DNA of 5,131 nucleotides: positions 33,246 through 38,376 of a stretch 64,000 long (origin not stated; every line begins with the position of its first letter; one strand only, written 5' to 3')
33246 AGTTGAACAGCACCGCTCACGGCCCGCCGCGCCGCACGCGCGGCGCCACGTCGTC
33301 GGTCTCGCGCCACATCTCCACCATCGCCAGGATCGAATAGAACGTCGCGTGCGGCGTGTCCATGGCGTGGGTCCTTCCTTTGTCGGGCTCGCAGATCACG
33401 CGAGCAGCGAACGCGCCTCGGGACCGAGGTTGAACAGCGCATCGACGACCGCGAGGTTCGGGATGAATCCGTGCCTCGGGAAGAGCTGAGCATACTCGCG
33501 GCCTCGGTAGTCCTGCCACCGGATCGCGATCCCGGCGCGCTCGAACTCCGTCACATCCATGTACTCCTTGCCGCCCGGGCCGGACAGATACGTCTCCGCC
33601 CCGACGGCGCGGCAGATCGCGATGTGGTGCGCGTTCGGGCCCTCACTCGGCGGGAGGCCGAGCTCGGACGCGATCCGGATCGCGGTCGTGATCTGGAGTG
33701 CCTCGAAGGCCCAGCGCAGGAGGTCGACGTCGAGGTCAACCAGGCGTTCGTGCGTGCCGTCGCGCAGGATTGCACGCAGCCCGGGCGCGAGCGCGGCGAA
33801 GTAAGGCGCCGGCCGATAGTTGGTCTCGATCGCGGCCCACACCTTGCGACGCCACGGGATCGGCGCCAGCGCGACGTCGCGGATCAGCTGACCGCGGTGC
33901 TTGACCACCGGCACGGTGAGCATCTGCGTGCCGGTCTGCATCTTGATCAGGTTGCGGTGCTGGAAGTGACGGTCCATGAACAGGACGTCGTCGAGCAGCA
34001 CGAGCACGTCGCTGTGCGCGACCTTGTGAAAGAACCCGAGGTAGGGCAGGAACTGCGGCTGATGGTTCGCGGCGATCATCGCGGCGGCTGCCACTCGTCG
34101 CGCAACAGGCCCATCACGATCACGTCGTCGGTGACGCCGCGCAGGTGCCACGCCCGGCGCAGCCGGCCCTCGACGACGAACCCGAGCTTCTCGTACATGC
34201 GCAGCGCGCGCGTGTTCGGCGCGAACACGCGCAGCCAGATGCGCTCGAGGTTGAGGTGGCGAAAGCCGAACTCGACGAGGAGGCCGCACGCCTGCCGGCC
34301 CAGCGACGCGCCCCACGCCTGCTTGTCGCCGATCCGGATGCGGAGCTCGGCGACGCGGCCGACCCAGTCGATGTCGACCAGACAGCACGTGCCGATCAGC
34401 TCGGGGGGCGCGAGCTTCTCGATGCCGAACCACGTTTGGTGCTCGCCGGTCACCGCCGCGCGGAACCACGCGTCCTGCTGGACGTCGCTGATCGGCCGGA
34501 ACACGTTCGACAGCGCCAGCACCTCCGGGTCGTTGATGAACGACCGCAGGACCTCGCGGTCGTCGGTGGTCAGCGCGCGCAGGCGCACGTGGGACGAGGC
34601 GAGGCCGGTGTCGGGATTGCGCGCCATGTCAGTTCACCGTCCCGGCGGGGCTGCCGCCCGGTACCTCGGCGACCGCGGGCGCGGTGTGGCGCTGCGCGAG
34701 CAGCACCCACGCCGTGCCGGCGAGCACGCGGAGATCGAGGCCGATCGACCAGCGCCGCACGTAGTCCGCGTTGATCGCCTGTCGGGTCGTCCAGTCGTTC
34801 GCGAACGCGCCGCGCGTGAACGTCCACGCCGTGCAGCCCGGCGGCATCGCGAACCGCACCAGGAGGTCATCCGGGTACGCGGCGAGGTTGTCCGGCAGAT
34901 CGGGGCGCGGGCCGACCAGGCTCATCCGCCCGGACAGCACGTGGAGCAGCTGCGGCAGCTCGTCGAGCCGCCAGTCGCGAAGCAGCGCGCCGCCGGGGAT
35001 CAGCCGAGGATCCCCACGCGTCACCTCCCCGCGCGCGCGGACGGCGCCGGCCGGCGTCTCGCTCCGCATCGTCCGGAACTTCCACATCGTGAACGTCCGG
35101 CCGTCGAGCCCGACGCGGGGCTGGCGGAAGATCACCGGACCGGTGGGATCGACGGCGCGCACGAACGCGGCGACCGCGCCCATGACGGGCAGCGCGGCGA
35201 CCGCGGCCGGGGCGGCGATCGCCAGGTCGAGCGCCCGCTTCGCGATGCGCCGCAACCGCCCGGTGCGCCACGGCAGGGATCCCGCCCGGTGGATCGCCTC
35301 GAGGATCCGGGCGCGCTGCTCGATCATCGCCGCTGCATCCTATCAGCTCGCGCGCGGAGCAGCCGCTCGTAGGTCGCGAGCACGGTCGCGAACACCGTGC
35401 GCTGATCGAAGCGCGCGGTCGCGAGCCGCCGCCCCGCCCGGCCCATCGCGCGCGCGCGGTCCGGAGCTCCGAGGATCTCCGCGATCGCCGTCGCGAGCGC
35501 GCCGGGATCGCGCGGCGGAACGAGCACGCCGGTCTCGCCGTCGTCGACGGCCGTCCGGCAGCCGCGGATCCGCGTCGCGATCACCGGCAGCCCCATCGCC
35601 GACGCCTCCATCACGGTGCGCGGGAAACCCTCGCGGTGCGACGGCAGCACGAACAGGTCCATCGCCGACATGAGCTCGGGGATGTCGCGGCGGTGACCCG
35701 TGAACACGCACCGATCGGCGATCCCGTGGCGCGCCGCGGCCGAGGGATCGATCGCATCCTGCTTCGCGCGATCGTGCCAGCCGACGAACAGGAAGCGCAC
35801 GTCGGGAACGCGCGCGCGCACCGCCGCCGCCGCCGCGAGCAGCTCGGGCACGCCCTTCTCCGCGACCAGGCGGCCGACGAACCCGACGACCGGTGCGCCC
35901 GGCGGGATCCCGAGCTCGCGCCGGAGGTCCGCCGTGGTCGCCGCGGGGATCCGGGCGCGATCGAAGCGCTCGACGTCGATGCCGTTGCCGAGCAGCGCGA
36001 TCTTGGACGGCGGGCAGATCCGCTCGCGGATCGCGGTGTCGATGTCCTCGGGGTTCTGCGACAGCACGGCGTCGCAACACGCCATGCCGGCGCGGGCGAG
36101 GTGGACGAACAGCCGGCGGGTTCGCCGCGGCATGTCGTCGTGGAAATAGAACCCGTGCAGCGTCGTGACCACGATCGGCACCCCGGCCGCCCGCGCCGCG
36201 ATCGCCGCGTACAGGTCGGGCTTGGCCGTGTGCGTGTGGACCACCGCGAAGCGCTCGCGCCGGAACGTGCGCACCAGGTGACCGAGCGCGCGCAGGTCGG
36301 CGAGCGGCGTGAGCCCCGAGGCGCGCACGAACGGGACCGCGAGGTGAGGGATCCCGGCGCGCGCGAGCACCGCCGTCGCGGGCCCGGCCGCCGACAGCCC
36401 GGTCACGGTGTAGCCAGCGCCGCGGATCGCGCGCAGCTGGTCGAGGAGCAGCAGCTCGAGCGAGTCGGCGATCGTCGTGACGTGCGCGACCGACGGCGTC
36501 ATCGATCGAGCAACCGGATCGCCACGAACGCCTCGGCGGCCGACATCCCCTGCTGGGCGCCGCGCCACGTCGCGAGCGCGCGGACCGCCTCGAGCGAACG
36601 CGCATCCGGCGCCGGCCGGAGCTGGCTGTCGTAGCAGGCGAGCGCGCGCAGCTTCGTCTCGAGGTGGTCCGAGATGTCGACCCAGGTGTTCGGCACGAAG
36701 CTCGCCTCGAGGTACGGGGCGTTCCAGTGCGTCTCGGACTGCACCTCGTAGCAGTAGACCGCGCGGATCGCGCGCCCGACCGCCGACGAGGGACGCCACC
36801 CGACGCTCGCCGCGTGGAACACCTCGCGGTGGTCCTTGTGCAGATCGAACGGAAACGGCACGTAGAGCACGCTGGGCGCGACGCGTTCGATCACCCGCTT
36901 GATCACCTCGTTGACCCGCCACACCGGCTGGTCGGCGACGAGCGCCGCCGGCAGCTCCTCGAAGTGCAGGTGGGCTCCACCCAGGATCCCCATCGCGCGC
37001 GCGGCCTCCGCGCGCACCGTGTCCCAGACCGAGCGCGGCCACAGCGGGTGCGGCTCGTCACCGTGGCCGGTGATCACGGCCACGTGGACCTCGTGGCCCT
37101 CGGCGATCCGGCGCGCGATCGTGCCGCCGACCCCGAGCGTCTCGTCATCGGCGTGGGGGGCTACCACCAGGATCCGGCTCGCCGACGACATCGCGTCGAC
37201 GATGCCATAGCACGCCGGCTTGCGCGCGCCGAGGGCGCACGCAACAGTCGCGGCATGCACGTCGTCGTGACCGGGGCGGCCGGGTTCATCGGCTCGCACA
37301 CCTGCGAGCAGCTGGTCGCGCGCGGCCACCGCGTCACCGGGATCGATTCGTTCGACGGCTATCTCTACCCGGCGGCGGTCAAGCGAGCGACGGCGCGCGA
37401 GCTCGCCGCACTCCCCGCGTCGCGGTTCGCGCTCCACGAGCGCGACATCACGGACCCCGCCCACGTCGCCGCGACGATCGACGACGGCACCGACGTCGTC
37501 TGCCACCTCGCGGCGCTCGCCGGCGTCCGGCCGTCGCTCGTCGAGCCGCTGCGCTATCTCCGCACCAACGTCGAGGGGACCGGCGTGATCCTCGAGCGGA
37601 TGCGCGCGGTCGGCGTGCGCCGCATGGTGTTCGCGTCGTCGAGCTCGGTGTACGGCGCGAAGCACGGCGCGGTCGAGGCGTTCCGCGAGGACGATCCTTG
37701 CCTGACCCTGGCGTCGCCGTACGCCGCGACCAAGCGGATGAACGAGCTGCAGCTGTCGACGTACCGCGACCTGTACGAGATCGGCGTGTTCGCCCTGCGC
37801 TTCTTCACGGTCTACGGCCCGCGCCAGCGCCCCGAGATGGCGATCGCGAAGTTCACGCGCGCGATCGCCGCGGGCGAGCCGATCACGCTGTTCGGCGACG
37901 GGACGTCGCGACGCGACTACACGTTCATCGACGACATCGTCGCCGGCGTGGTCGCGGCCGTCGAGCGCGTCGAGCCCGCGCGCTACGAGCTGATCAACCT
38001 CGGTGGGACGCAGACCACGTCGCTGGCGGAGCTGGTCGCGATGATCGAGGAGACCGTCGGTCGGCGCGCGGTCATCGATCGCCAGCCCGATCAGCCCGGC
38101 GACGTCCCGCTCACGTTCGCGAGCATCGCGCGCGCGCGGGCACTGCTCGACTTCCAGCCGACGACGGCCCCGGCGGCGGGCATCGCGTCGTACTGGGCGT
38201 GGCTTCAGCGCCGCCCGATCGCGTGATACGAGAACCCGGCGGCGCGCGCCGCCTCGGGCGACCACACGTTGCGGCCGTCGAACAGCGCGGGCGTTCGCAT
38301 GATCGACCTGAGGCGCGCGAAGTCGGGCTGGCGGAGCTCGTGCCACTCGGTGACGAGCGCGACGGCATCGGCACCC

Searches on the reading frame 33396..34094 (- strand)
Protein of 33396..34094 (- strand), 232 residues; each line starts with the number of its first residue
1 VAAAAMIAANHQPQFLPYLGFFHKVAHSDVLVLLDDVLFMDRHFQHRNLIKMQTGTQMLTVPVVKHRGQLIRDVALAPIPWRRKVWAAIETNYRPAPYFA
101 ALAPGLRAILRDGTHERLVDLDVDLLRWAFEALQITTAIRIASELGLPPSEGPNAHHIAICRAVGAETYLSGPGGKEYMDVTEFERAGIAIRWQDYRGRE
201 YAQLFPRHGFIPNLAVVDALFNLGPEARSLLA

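Call 69: search_protein_families(library=pfam, proteins=[window:33396-34094:-], max_evalue=0.01)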
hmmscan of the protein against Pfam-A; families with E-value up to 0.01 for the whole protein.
window:33396-34094:- (232 aa): 1 family
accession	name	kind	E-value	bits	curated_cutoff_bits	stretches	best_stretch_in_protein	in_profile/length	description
PF08889.16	WbqC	-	2.3e-63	214.4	21.3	1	12-228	1-216/218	WbqC-like protein family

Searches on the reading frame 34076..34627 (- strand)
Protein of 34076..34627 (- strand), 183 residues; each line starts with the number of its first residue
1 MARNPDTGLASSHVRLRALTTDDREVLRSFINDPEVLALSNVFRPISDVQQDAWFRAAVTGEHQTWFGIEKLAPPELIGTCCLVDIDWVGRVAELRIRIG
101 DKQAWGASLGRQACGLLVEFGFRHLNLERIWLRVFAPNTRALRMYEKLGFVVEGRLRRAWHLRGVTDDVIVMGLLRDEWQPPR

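Call 69: search_protein_families(library=pfam, proteins=[window:34076-34627:-], max_evalue=0.01)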
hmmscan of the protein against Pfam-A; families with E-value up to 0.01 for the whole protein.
window:34076-34627:- (183 aa): 4 families
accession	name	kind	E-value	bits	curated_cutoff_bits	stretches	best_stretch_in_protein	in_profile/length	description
PF13302.13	Acetyltransf_3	-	7.6e-21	75.7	25.4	1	14-151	2-138/138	Acetyltransferase (GNAT) domain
PF00583.31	Acetyltransf_1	-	1e-11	45.6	20.7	1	53-150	23-116/116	Acetyltransferase (GNAT) family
PF13420.13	Acetyltransf_4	-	4.4e-08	33.7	24.3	1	16-162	1-146/155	Acetyltransferase (GNAT) domain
PF13523.12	Acetyltransf_8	-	0.0019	18.3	27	1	98-155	85-142/145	Acetyltransferase (GNAT) domain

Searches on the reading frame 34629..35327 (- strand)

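Call 69: search_protein_families(library=pfam, proteins=[window:34629-35327:-], max_evalue=0.01)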
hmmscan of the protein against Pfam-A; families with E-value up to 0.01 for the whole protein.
window:34629-35327:- (232 aa): 1 family
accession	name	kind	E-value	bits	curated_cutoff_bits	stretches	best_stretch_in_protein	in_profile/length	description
PF02397.22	Bac_transf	-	1.4e-46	158.8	27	1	30-210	1-178/179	Bacterial sugar transferase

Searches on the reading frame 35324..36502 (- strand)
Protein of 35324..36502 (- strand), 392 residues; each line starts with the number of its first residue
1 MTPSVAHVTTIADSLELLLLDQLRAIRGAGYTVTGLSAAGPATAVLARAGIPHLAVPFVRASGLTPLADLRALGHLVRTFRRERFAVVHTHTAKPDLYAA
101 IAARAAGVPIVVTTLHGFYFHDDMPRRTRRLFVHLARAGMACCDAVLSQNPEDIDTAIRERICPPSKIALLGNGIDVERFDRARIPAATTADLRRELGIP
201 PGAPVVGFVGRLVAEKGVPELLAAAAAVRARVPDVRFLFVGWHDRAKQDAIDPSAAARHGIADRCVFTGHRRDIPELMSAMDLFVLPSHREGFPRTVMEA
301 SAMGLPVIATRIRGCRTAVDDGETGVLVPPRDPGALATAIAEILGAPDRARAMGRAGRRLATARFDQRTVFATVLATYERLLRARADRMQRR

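Call 69: search_protein_families(library=pfam, proteins=[window:35324-36502:-], max_evalue=0.01)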
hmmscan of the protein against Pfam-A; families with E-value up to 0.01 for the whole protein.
window:35324-36502:- (392 aa): 7 families
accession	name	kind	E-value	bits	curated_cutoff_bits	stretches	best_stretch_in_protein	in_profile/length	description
PF13692.12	Glyco_trans_1_4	-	2.5e-40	138.5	27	1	204-344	2-140/142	Glycosyl transferases group 1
PF00534.26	Glycos_transf_1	-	1.6e-38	132.3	26.4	1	192-359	4-171/172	Glycosyl transferases group 1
PF13439.12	Glyco_transf_4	-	6e-19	69.1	28.5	1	19-179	8-170/170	Glycosyltransferase Family 4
PF13579.12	Glyco_trans_4_4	-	2.5e-17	64.1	29.7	1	21-174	9-158/158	Glycosyl transferase 4-like domain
PF13477.12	Glyco_trans_4_2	-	8.3e-11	42.7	23.4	1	10-150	4-139/139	Glycosyl transferase 4-like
PF20706.3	GT4-conflict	-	6.2e-08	32.5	26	1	201-351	195-362/385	Family 4 Glycosyltransferase in conflict systems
PF13524.12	Glyco_trans_1_2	-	8.2e-06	26.3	25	1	255-374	27-142/144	Glycosyl transferase-like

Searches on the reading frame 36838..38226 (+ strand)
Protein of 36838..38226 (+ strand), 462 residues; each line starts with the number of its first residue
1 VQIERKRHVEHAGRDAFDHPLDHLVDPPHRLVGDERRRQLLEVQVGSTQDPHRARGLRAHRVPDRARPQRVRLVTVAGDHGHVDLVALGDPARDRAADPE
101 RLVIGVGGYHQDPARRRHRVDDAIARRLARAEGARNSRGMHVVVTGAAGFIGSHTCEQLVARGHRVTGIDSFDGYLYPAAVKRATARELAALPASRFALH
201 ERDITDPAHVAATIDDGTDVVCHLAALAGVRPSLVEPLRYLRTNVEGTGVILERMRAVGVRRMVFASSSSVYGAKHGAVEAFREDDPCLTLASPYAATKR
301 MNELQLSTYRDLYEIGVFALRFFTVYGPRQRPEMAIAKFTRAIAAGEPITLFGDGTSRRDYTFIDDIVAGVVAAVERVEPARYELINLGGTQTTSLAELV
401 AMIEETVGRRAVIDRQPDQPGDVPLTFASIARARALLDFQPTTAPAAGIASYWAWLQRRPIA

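Call 109: search_protein_families(library=pfam, proteins=[window:36838-38226:+], max_evalue=0.00001)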
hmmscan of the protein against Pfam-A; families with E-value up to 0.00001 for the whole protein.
window:36838-38226:+ (462 aa): 7 families
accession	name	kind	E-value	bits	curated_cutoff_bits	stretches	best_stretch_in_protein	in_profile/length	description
PF01370.27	Epimerase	-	2.4e-58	197.8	20.9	1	142-389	1-240/240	NAD dependent epimerase/dehydratase family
PF16363.11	GDP_Man_Dehyd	-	2.6e-52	178.8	27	1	144-449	2-329/332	GDP-mannose 4,6 dehydratase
PF01073.25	3Beta_HSD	-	5.9e-21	75.2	22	1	143-378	1-232/280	3-beta hydroxysteroid dehydrogenase/isomerase family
PF04321.23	RmlD_sub_bind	-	3.8e-11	43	27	1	140-405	1-229/287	RmlD substrate binding domain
PF02719.21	Polysacc_synt_2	-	3.8e-10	39.9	20.2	1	142-268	1-128/293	Polysaccharide biosynthesis protein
PF13460.12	NAD_binding_10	-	7.2e-09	36.2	27.2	1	146-285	1-115/184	NAD(P)H-binding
PF07993.18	NAD_binding_4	-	3.4e-07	30.1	20.1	0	212-331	83-210/258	Male sterility protein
